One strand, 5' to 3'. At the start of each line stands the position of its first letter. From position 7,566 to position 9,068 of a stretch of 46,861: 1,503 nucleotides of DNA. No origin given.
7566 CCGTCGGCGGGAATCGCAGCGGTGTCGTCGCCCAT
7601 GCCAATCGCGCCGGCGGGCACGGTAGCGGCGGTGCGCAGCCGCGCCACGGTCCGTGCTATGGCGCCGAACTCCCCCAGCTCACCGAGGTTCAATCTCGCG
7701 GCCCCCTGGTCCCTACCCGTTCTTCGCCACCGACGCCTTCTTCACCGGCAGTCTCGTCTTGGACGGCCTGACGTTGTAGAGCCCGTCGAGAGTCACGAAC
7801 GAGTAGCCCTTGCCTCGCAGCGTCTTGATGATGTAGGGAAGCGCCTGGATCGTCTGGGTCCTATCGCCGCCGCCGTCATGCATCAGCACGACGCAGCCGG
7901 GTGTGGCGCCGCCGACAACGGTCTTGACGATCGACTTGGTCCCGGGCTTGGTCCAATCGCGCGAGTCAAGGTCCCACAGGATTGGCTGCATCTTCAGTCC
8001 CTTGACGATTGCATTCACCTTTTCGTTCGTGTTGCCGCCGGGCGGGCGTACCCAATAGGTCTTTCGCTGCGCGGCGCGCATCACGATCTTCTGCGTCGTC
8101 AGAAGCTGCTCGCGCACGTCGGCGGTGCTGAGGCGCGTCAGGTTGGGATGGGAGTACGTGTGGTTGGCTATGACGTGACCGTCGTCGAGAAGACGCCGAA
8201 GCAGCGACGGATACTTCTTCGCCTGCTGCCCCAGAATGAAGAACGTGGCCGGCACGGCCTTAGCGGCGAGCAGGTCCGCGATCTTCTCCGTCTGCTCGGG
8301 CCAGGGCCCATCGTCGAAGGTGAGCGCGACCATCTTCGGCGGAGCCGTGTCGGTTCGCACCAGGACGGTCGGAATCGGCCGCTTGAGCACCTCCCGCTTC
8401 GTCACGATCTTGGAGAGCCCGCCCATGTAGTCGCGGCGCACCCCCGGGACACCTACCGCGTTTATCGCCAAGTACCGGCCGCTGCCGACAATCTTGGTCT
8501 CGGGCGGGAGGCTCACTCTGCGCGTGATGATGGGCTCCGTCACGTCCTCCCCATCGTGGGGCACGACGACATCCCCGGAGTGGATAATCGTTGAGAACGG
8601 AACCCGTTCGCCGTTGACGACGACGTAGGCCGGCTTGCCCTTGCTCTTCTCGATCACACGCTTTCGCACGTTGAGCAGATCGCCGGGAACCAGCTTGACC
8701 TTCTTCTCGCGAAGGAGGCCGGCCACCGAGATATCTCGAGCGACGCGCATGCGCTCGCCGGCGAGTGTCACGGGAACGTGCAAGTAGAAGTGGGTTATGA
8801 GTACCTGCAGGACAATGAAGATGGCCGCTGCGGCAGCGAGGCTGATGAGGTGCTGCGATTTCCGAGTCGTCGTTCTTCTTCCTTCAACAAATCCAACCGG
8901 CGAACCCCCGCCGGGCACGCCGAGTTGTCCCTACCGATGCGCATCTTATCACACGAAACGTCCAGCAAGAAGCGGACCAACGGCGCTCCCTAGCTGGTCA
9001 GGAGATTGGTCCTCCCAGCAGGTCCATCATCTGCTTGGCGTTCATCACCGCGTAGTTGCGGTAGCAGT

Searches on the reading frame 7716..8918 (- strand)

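Call 63: search_protein_families(library=pfam, proteins=[window:7716-8918:-], max_evalue=0.001)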
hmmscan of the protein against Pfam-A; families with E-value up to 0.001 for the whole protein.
window:7716-8918:- (401 aa): 1 family
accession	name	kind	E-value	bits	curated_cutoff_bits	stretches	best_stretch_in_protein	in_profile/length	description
PF01522.26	Polysacc_deac_1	-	8.7e-37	126.3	23.1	1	191-311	3-122/124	Polysaccharide deacetylase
